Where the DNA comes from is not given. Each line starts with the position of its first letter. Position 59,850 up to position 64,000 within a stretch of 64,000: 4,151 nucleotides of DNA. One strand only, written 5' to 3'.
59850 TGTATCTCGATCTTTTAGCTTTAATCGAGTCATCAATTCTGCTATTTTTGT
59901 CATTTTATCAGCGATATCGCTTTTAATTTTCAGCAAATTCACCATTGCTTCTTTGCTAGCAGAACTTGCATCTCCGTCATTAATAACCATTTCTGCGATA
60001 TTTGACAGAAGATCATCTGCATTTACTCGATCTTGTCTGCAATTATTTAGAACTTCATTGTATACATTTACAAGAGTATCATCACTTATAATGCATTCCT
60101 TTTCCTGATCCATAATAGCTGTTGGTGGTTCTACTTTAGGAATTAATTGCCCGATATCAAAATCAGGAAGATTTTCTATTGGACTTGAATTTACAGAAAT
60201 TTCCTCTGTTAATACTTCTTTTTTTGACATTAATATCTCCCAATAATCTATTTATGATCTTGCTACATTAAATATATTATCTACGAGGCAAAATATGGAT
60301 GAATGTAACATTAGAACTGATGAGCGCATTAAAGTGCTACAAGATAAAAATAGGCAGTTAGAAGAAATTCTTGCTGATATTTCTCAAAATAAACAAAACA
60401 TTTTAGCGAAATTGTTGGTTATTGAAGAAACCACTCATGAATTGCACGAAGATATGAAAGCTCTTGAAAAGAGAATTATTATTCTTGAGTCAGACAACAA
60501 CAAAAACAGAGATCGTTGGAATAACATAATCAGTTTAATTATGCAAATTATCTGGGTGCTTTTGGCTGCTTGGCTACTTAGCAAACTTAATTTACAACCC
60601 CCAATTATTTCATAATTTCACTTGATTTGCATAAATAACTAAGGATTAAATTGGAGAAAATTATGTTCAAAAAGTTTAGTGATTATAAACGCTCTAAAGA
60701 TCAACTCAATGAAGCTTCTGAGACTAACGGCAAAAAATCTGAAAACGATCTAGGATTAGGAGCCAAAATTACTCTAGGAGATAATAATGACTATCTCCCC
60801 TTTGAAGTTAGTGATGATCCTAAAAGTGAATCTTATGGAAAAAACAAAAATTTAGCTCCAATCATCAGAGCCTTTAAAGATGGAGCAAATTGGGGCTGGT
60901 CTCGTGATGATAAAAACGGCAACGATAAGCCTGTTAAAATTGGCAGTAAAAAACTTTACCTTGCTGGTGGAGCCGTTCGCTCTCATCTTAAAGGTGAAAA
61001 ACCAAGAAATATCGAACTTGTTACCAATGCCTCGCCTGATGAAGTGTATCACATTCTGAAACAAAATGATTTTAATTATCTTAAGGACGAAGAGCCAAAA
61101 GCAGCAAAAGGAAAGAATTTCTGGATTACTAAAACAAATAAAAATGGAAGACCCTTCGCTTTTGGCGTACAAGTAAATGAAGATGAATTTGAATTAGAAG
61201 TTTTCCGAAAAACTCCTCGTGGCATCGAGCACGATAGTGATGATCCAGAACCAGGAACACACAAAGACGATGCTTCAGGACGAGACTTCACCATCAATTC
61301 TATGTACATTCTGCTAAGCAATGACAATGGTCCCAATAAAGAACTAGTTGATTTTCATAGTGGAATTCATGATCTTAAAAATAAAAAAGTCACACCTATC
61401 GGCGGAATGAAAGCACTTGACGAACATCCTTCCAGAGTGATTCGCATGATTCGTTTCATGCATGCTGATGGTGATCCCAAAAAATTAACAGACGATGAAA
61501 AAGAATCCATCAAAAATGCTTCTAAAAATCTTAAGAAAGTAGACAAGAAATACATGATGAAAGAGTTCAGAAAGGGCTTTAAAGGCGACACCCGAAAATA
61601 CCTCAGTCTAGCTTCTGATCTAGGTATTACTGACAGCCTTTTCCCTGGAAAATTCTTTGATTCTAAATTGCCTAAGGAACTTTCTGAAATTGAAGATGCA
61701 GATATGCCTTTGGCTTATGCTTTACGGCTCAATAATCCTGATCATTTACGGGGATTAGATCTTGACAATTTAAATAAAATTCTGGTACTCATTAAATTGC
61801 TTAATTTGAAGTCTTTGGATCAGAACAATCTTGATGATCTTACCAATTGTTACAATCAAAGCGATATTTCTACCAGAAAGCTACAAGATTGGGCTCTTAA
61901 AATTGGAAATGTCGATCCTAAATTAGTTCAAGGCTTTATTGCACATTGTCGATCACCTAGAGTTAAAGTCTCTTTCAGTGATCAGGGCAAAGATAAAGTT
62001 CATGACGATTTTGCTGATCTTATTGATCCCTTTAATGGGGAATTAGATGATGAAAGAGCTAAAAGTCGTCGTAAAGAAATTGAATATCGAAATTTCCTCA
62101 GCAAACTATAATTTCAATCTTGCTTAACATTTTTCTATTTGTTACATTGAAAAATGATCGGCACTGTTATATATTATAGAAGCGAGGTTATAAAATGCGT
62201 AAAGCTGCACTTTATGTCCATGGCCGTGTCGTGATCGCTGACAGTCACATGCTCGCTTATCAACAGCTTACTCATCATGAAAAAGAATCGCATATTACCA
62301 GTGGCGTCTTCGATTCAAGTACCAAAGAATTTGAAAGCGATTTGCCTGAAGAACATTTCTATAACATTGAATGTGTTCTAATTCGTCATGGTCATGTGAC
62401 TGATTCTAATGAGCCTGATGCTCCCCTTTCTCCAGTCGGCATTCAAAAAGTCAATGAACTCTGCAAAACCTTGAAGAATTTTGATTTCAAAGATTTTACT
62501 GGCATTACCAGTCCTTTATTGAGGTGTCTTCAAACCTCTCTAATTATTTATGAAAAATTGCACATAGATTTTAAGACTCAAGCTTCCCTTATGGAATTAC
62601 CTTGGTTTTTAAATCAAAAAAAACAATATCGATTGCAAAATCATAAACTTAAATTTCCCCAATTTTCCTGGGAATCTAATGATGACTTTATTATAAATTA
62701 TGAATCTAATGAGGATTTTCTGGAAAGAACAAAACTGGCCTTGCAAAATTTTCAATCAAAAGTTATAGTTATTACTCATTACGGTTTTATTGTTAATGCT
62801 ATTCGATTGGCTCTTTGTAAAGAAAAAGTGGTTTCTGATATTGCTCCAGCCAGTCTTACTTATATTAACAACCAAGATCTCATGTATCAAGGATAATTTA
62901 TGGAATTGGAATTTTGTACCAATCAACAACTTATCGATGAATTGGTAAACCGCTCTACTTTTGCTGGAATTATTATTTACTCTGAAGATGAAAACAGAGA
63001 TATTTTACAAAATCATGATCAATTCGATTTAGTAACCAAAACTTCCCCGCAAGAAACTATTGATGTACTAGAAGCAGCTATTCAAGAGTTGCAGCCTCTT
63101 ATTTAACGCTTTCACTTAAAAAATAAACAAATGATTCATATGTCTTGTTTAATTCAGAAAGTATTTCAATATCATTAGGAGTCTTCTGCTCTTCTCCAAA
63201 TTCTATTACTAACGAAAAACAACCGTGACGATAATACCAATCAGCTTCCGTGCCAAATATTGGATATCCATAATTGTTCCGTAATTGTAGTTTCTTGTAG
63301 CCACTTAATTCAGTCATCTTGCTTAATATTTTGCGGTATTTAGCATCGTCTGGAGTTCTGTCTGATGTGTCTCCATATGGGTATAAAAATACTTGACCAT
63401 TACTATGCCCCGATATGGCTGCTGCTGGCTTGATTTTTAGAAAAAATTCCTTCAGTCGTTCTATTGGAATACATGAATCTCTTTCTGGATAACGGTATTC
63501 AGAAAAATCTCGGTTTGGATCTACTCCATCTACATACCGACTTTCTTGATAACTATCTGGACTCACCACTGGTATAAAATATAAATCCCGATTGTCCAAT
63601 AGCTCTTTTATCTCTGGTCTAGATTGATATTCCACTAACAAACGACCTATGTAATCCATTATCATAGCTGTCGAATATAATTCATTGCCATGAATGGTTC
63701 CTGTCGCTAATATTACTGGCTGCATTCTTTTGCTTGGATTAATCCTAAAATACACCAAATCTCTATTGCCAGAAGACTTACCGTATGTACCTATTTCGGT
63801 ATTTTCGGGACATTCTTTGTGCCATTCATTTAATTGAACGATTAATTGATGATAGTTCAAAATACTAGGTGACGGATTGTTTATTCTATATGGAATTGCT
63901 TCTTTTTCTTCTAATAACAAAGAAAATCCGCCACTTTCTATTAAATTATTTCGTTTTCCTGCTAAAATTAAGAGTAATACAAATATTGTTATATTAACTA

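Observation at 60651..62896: CCA-adding-enzyme-family nucleotidyltransferase with altered catalytic residues next to a histidine phosphatase: a possible RNA or tRNA end-processing module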

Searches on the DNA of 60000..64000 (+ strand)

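Call 5: search_dna_similar(query=window:60000-64000:+, collection=phages, mode=near)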
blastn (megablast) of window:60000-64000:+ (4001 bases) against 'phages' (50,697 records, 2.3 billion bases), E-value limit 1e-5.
No match.

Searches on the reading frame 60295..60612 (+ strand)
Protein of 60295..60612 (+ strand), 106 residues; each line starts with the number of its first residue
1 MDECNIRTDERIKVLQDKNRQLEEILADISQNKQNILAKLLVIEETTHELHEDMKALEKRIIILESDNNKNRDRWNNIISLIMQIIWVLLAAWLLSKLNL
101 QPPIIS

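Call 3: search_protein_families(library=pfam, proteins=[window:60295-60612:+], max_evalue=0.1)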
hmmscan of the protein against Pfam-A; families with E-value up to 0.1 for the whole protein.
window:60295-60612:+ (106 aa): 7 families
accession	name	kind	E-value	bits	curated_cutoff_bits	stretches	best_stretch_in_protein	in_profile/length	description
PF13851.11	GAS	-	0.0017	18.2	32.3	1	6-84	57-138/200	Growth-arrest specific micro-tubule binding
PF17675.6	APG6_N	-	0.02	15.8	45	1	16-73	45-102/132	Apg6 coiled-coil region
PF09771.14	Tmemb_18A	-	0.02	15.7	29.9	1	51-101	3-53/118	Transmembrane protein 188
PF20184.3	DUF6547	-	0.021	15.6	27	1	17-63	36-81/117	Family of unknown function (DUF6547)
PF06109.18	HlyE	-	0.025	14.3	25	1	10-92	116-205/333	Haemolysin E (HlyE)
PF00103.25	Hormone_1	-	0.061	13.5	22.7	1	22-81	112-172/215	Somatotropin hormone family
PF25566.1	RIMB1_N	-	0.087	13.1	28.5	0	45-72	5-32/129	RIMB1-like, N-terminal domain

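Call 4: search_protein_families(library=phrogs, proteins=[window:60295-60612:+], max_evalue=0.01)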
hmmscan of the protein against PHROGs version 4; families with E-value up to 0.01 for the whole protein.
window:60295-60612:+ (106 aa): 0 families

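Call 66: search_protein_families(library=ncbifam, proteins=[window:60295-60612:+], max_evalue=0.01)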
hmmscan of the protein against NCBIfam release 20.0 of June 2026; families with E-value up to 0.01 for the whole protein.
window:60295-60612:+ (106 aa): 1 family
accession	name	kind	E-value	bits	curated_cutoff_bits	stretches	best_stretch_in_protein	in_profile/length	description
TIGR04211.1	SH3_and_anchor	equivalog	0.0046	16.6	65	1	8-74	99-161/198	TIGR04211 family SH3 domain-containing protein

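Call 67: search_protein_families(library=padloc, proteins=[window:60295-60612:+], max_evalue=0.01)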
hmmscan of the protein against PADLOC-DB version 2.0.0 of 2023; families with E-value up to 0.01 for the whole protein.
window:60295-60612:+ (106 aa): 3 families
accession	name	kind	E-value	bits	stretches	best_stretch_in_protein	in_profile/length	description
PDLC01177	CorA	-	0.00034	18.8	1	10-102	21-104/117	CorA-like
PDLC00580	JetC3|JetC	-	0.002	14.4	1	8-84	317-393/1068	DUF3584 domain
PDLC05023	PDC-S46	-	0.0097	12.6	0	13-81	296-364/719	-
